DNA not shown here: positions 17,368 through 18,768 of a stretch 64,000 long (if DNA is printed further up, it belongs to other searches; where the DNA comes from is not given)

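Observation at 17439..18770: Likely horizontally acquired single-gene cassette: P-loop nucleotide-kinase domain fused to a CYTH (triphosphate tunnel) domain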

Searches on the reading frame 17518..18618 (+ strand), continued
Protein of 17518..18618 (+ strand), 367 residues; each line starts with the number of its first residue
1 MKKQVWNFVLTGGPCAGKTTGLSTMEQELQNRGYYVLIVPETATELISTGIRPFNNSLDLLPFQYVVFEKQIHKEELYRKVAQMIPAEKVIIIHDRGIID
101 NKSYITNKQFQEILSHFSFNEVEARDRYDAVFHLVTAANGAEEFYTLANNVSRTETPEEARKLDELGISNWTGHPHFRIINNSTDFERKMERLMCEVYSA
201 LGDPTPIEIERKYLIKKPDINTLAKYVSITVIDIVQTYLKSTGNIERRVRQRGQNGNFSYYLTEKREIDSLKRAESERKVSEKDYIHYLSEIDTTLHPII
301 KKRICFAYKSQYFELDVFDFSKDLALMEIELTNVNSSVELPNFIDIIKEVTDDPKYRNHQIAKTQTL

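Call 38: fold_search(model_id=the predicted structure, library=pdb)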
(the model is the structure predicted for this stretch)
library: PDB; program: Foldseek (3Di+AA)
matches with E <= 10: 1289; with E <= 0.001: 237
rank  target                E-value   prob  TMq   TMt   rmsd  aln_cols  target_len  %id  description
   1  2fbl_B                1.1e-10  1.00  0.31  0.67   4.5       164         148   28  The crystal structure of the hypothetical protein NE1496 (released 2005-12-20)
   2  3typ_B                2.9e-10  1.00  0.30  0.66   4.4       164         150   27  The crystal structure of the inorganic triphosphatase NE1496 (released 2012-05-09)
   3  2fbl_A                1.1e-09  1.00  0.30  0.68   4.5       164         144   27  The crystal structure of the hypothetical protein NE1496 (released 2005-12-20)
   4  3typ_A                1.5e-09  1.00  0.30  0.67   4.5       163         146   27  The crystal structure of the inorganic triphosphatase NE1496 (released 2012-05-09)
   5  7z67                  2.1e-08  1.00  0.27  0.25  20.9       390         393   12  Crystal structure of the tandem kinase & triphosphate tunnel metalloenzyme domain module of the TTM1 protein from Arabid (released 2022-03-23)
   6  4s2e_A                2.9e-07  1.00  0.37  0.66   4.8       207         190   17  Phosphate ion bound Crystal structure of thymidylate kinase (aq_969) from Aquifex Aeolicus VF5 (released 2016-01-20)
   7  2pbr_A                2.9e-07  1.00  0.37  0.64   5.2       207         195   18  Crystal structure of thymidylate kinase (aq_969) from Aquifex Aeolicus VF5 (released 2007-10-02)
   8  2dc4_A                7.0e-07  1.00  0.28  0.55   3.8       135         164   18  Structure of PH1012 protein from Pyrococcus Horikoshii OT3 (released 2006-06-28)
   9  5xbh_A                7.8e-07  1.00  0.37  0.65   4.8       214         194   18  Crystal structure of R145E mutant of thymidylate kinase (aq_969) from Aquifex Aeolicus VF5 (released 2017-06-28)
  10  4s35_B                1.5e-06  1.00  0.37  0.64   5.0       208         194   19  AMPPCP and TMP bound Crystal structure of thymidylate kinase (aq_969) from Aquifex Aeolicus VF5 (released 2016-01-27)
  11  1yem_B                1.7e-06  1.00  0.28  0.56   3.7       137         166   20  Conserved hypothetical protein Pfu-838710-001 from Pyrococcus furiosus (released 2005-01-11)
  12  5xai_B                2.0e-06  1.00  0.38  0.67   4.6       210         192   17  dTMP bound Crystal structure of thymidylate kinase (aq_969) from Aquifex Aeolicus VF5 (released 2017-06-28)
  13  5xb5_B                2.1e-06  1.00  0.38  0.65   4.8       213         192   18  Crystal structure of R90A mutant of thymidylate kinase (aq_969) from Aquifex Aeolicus VF5 (released 2017-06-28)
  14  3lv8                  2.2e-06  1.00  0.38  0.62   4.6       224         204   16  1.8 Angstrom resolution crystal structure of a thymidylate kinase (tmk) from Vibrio cholerae O1 biovar eltor str. N16961 (released 2010-03-02)
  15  2een_A                2.4e-06  1.00  0.29  0.54   3.8       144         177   17  Structure of PH1819 protein from Pyrococcus Horikoshii OT3 (released 2007-08-21)
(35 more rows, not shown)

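Call 58: find_encoding_contigs(protein=P0012, flank=5000, max_places=2)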
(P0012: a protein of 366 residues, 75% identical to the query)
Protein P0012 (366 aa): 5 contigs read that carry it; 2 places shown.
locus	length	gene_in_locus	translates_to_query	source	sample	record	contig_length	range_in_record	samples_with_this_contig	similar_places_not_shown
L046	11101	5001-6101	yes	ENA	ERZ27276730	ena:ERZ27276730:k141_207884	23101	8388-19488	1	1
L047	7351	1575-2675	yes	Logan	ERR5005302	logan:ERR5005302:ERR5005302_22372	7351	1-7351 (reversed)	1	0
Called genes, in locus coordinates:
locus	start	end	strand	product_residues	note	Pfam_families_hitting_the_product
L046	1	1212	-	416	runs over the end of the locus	PF02130:YbeY, PF01219:DAGK_prokar, PF01569:PAP2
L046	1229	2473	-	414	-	-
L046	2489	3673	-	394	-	-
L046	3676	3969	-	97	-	PF07873:YabP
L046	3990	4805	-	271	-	PF01522:Polysacc_deac_1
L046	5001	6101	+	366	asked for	PF13521:AAA_28, PF01928:CYTH (weak)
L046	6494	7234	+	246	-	PF00072:Response_reg, PF04397:LytTR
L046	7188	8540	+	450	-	PF02518:HATPase_c (weak), PF14501:HATPase_c_5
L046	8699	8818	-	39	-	-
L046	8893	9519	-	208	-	PF04647:AgrB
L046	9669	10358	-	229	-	PF00849:PseudoU_synth_2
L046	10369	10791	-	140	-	-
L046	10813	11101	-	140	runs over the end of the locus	-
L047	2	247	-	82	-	?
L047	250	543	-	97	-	PF07873:YabP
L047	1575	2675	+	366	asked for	PF13521:AAA_28, PF01928:CYTH (weak)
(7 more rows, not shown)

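Call 59: find_encoding_contigs(protein=P0009, flank=5000, max_places=2)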
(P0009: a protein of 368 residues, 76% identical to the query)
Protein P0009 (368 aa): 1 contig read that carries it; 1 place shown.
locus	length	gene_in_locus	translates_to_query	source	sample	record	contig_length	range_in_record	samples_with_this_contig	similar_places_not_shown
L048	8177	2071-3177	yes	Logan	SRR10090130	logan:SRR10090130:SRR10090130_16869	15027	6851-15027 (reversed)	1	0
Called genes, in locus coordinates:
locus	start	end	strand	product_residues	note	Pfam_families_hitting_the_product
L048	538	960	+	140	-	PF01957:NfeD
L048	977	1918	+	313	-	PF01145:Band_7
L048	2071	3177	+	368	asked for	PF08433:KTI12 (weak), PF13521:AAA_28, PF01928:CYTH (weak)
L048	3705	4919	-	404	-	PF00512:HisKA, PF02518:HATPase_c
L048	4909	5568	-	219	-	PF00072:Response_reg, PF00486:Trans_reg_C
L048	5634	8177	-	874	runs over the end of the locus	PF02687:FtsX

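Call 60: find_encoding_contigs(protein=P0019, flank=5000, max_places=2)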
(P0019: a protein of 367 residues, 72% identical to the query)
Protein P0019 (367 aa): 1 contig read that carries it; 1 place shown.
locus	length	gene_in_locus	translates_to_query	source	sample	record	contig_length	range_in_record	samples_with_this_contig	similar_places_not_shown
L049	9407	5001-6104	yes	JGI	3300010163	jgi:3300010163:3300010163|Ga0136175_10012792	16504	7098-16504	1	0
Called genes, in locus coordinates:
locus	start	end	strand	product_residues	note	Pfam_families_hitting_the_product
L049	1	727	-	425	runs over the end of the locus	PF00675:Peptidase_M16, PF05193:Peptidase_M16_C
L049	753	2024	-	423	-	PF05193:Peptidase_M16_C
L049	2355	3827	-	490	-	PF13231:PMT_2 (weak)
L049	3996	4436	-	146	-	PF09424:YqeY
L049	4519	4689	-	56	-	PF01165:Ribosomal_S21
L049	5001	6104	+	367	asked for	PF13521:AAA_28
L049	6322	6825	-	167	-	PF13353:Fer4_12, PF04055:Radical_SAM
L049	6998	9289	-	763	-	PF03477:ATP-cone, PF13597:NRDD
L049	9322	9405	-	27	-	?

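Call 65: search_solved_structures(query=A1, max_evalue=1, show_alignments=0)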
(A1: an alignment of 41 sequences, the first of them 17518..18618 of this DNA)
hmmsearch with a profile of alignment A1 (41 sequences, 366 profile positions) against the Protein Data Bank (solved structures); distinct sequences matched with E-value up to 1: 10.
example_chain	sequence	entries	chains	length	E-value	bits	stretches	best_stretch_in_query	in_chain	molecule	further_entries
3typ_A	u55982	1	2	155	5.5e-09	38.7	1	205-361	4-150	Uncharacterized protein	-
2fbl_A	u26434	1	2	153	7.3e-09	38.3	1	206-361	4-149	hypothetical protein NE1496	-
4zoh_A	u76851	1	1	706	0.0039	19.4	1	7-118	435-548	Putative oxidoreductase molybdopterin-binding subunit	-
2yvu_A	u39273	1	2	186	0.24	13.5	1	7-38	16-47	Probable adenylyl-sulfate kinase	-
2pbr_A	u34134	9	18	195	0.4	12.8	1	10-103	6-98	Thymidylate kinase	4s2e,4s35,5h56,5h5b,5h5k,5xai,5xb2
5xbh_A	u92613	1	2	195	0.41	12.8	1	10-103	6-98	Thymidylate kinase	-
3md0_A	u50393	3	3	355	0.5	12.5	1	6-39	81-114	Arginine/ornithine transport system ATPase | Probable GTPase Rv1496/MT1543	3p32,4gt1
3dm5_A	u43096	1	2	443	0.5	12.5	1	7-39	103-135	Signal recognition 54 kDa protein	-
7xis_A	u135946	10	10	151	0.52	12.4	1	10-79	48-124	Reverse Transcriptase RNase H domain | Pol protein,Pol protein,HIV-1 Reverse Transcriptase RNase H active domain | Pol protein,Pol protein,Ribonuclease H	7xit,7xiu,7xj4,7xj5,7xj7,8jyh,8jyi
6qel_G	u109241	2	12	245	0.7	12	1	3-48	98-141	DNA replication protein dnaC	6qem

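Call 67: search_dna_similar(query=window:17518-18618:+, collection=plasmids, mode=protein, max_rows=25)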
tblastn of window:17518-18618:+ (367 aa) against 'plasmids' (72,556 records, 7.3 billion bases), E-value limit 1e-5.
Records with a match: 4; places in all: 4; records where one place covers at least 80% of the query: 1.
Best place of each record, by identity: <60% 4.
By first word of the organism name: Miltoncostaea 1; Chondrinema 1; Photobacterium 1; Sphingobium 1.
By predicted mobility (MOB-suite, as given by PLSDB): non-mobilizable 4.
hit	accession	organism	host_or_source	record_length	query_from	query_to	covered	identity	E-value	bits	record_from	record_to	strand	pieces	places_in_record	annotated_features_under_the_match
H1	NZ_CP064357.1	Miltoncostaea oceani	pure culture,marine sediment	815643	5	364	98%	37.3%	2e-69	243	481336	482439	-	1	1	AAA family ATPase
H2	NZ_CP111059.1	Chondrinema litorale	Seaweed,red alga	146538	207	361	42%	35.7%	2e-8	64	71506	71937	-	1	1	CYTH domain-containing protein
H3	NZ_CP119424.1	Photobacterium sp. DA100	-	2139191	33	190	43%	32.3%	9e-10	68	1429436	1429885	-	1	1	none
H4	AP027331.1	Sphingobium sp. TomTYG65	-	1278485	202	362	44%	30.4%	7e-8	62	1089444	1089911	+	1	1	CYTH domain-containing protein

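Call 68: search_dna_similar(query=window:17518-18618:+, collection=phages, mode=protein, max_rows=25)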
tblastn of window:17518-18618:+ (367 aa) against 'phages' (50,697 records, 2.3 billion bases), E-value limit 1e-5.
Records with a match: 5; places in all: 5; records where one place covers at least 80% of the query: 0.
Best place of each record, by identity: <60% 5.
By first word of the organism name: Bacteriophage 2; Pseudomonas 2; Brevundimonas 1.
By host as written in the record: - 2; Brevundimonas pondensis LVF1 1; Pseudomonas poae Z9_5 1; Pseudomonas syringae 1.
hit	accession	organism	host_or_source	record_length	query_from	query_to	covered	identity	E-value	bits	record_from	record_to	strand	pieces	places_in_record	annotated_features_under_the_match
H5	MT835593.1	Bacteriophage sp.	human fecal samples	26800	208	362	42%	42.8%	9e-27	117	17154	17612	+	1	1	record has no annotation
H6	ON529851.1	Brevundimonas phage vB_BpoS-Marchewka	Brevundimonas pondensis LVF1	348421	207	363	43%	33.7%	3e-9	65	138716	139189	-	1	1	inorganic triphosphatase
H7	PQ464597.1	Pseudomonas phage Milchi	Pseudomonas poae Z9_5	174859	207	363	43%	33.5%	5e-6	54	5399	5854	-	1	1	hypothetical protein (x2)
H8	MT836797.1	Bacteriophage sp.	human fecal samples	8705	207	363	43%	32.1%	1e-7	60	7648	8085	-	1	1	record has no annotation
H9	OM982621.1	Pseudomonas phage Astolliot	Pseudomonas syringae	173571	208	363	43%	29.7%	6e-6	54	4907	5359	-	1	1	CYTH domain-containing protein | hypothetical protein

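Call 69: search_protein_families(library=pfam, proteins=[P0110, P0138, P0157, P0183, P0171, P0248, P0154, P0163, P0264, P0196], max_evalue=0.001)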
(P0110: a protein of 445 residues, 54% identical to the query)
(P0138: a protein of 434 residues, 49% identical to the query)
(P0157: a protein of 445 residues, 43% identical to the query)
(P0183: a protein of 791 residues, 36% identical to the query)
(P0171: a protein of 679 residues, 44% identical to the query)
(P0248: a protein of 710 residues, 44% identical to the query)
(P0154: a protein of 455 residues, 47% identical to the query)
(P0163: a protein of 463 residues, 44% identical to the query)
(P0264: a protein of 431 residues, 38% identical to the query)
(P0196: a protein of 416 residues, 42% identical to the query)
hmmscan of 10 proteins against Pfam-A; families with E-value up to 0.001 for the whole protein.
P0110 (445 aa): 6 families
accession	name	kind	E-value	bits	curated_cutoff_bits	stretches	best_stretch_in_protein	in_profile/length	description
PF13521.12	AAA_28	-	6.8e-27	95.1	27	1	78-259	1-164/164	AAA domain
PF01381.28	HTH_3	-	1e-11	45.1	23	1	10-64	1-55/55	Helix-turn-helix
PF13560.12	HTH_31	-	1.5e-07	32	27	1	5-63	1-60/64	Helix-turn-helix domain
PF12844.13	HTH_19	-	5.8e-07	29.8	30.2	1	7-65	1-59/64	Helix-turn-helix domain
PF08433.16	KTI12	-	2.6e-05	24.3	22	1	79-163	4-76/271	Chromatin associated protein KTI12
PF13604.12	AAA_30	-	0.00021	21.6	27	0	80-114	22-56/191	AAA domain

P0138 (434 aa): 7 families
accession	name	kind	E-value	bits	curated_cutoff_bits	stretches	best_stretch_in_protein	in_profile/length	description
PF13521.12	AAA_28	-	1.7e-26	93.8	27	1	78-259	1-164/164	AAA domain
PF01381.28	HTH_3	-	4.1e-16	59.2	23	1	10-64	1-55/55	Helix-turn-helix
PF12844.13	HTH_19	-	4.2e-10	39.8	30.2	1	7-67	1-61/64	Helix-turn-helix domain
PF13560.12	HTH_31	-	1.3e-08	35.5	27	1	6-64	2-61/64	Helix-turn-helix domain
PF01928.26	CYTH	-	5.8e-07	30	23.2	1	277-413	2-155/179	CYTH domain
PF13443.12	HTH_26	-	1.6e-06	28.7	22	1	9-66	1-59/63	Cro/C1-type HTH DNA-binding domain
PF15731.11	MqsA_antitoxin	-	3.1e-05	24.5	30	1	7-53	71-117/131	Antitoxin component of bacterial toxin-antitoxin system, MqsA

P0157 (445 aa): 5 families
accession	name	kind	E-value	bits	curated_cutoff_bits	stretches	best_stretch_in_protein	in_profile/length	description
PF13521.12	AAA_28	-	3.5e-21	76.5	27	1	80-258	2-162/164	AAA domain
PF01381.28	HTH_3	-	4.3e-12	46.3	23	1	12-66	1-55/55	Helix-turn-helix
PF13560.12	HTH_31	-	8.6e-09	36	27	1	7-65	1-60/64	Helix-turn-helix domain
PF12844.13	HTH_19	-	7e-05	23.1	30.2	1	9-68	1-60/64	Helix-turn-helix domain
PF25199.1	nSTAND_NTPase5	-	0.00027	21.2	34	1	65-121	30-86/145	Novel STAND NTPase 5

P0183 (791 aa): 7 families
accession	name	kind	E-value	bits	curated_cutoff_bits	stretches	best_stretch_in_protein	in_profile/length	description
PF00625.27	Guanylate_kin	-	2e-45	155.2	25.2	1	12-188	5-181/182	Guanylate kinase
PF13521.12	AAA_28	-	1.5e-20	74.5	27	1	199-378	2-164/164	AAA domain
PF13191.12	AAA_16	-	3.1e-07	31.5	32.6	0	179-274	9-95/167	AAA ATPase domain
PF13238.12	AAA_18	-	1.2e-06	29.5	29.4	0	13-145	2-115/128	AAA domain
PF01926.29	MMR_HSR1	-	3.6e-05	24.3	21.9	0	14-64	4-55/113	50S ribosome-binding GTPase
PF13245.12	AAA_19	-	0.00055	20.6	25.1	0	197-238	12-57/134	AAA domain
PF13604.12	AAA_30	-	0.001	19.3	27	0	199-289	21-101/191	AAA domain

P0171 (679 aa): 4 families
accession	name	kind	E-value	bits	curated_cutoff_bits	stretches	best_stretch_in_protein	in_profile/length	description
PF13521.12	AAA_28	-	1.3e-19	71.4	27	1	3-192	1-164/164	AAA domain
PF08433.16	KTI12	-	8.2e-06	26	22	1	5-40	5-40/271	Chromatin associated protein KTI12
PF20720.3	nSTAND3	-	0.00017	21.8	27.2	0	4-42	20-57/155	Novel STAND NTPase 3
PF03308.22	MeaB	-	0.00072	19.1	23.1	0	4-35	36-67/273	Methylmalonyl Co-A mutase-associated GTPase MeaB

P0248 (710 aa): 4 families
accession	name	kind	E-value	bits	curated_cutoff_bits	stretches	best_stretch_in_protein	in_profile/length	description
PF13521.12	AAA_28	-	2.8e-19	70.4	27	1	328-503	1-153/164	AAA domain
PF04607.23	RelA_SpoT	-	1.6e-12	48.1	27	1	49-184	2-110/113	Region found in RelA / SpoT proteins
PF08433.16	KTI12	-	3.7e-05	23.8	22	1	329-440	4-98/271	Chromatin associated protein KTI12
PF10236.15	DAP3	-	0.00043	20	23.1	1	322-385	19-83/311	Mitochondrial ribosomal death-associated protein 3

P0154 (455 aa): 3 families
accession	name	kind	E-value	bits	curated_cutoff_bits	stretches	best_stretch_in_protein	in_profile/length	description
PF13521.12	AAA_28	-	2.9e-15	57.3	27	1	4-191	2-163/164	AAA domain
PF03308.22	MeaB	-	5e-05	22.9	23.1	1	4-59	36-91/273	Methylmalonyl Co-A mutase-associated GTPase MeaB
PF01712.25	dNK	-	0.00099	19.4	27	0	4-166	1-152/203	Deoxynucleoside kinase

P0163 (463 aa): 1 family
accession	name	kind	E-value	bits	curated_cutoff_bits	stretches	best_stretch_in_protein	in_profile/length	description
PF13521.12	AAA_28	-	3.9e-16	60.2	27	1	6-193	1-163/164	AAA domain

P0264 (431 aa): 5 families
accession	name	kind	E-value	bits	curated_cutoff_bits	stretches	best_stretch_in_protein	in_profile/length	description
PF13521.12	AAA_28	-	6.7e-19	69.1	27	1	79-257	1-162/164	AAA domain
PF01381.28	HTH_3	-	1e-16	61.1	23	1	10-63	1-54/55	Helix-turn-helix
PF12844.13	HTH_19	-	2.6e-14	53.3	30.2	1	7-69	1-63/64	Helix-turn-helix domain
PF13560.12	HTH_31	-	2.4e-06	28.2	27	1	9-60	5-57/64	Helix-turn-helix domain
PF13443.12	HTH_26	-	7e-06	26.6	22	1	9-65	1-58/63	Cro/C1-type HTH DNA-binding domain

P0196 (416 aa): 1 family
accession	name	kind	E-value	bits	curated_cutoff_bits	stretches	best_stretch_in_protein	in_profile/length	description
PF13521.12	AAA_28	-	2.5e-18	67.3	27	1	47-230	1-164/164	AAA domain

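Call 70: list_cluster_members(proteins=[P0183, P0248, P0138, P0171, P0110, P0264])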
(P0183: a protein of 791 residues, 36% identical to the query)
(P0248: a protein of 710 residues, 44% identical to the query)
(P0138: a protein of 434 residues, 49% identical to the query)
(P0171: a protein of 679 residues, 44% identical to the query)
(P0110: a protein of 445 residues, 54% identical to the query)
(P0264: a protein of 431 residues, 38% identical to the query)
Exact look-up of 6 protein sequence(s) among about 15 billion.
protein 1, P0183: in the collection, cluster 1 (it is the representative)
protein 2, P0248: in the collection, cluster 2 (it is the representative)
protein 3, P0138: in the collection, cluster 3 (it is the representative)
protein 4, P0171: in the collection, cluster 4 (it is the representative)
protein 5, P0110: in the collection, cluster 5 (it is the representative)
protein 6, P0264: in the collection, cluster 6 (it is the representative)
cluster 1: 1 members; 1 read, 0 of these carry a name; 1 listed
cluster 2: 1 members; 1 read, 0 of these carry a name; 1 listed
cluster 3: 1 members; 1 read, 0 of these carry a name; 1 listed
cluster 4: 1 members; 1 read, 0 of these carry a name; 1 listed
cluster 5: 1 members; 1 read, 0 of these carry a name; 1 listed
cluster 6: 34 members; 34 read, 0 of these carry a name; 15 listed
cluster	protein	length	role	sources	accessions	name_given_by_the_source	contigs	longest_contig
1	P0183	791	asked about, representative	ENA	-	-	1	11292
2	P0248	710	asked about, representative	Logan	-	-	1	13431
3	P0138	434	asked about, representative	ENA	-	-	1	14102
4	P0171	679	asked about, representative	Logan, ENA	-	-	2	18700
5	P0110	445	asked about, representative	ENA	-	-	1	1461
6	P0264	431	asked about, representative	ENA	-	-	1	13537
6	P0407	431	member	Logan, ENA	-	-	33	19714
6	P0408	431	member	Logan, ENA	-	-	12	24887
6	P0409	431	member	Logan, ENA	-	-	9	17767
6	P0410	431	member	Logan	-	-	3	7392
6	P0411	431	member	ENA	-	-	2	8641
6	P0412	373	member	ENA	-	-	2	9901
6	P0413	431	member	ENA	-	-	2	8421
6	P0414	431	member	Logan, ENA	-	-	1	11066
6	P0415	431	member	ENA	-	-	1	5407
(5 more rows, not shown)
